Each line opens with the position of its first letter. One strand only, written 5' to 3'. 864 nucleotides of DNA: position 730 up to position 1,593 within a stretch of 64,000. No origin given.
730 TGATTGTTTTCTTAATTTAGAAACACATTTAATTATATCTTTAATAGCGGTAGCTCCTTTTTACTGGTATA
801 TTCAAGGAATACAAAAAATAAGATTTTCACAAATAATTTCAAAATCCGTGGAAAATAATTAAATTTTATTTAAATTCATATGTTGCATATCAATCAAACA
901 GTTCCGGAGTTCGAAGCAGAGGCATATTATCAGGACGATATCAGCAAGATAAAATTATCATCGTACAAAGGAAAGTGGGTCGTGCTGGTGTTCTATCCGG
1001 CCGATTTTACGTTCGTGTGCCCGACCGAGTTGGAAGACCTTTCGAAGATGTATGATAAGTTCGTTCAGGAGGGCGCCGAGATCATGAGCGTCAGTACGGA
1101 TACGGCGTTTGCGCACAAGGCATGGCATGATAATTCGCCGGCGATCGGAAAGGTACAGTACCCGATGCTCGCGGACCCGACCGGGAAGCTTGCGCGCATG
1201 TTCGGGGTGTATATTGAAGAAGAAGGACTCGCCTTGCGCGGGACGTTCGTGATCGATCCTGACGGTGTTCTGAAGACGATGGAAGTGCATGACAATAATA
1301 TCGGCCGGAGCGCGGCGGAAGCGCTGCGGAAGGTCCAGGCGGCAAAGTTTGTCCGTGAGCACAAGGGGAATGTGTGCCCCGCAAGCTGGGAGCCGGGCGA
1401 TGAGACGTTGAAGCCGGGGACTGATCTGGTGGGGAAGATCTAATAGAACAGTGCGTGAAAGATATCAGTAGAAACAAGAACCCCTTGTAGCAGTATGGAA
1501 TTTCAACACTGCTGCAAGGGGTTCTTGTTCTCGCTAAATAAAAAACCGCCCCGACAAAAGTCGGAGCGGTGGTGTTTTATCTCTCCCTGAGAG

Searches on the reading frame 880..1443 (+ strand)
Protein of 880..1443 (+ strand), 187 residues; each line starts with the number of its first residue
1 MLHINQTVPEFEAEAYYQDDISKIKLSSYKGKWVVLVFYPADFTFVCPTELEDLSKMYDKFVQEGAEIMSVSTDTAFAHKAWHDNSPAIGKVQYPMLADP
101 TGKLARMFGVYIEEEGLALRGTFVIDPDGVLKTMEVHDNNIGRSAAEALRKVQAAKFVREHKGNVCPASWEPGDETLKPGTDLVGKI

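Call 11: search_protein_families(library=pfam, proteins=[window:880-1443:+], max_evalue=0.001)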
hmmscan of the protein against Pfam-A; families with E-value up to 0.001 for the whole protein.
window:880-1443:+ (187 aa): 3 families
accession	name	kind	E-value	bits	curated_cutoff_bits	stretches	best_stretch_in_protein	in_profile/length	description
PF00578.27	AhpC-TSA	-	1.4e-41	141.8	26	1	4-132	1-122/124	AhpC/TSA family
PF08534.16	Redoxin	-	3.5e-22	79.2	26.6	1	5-147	3-145/148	Redoxin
PF10417.14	1-cysPrx_C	-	3.3e-06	27.4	21.1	1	155-180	2-30/41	C-terminal domain of 1-Cys peroxiredoxin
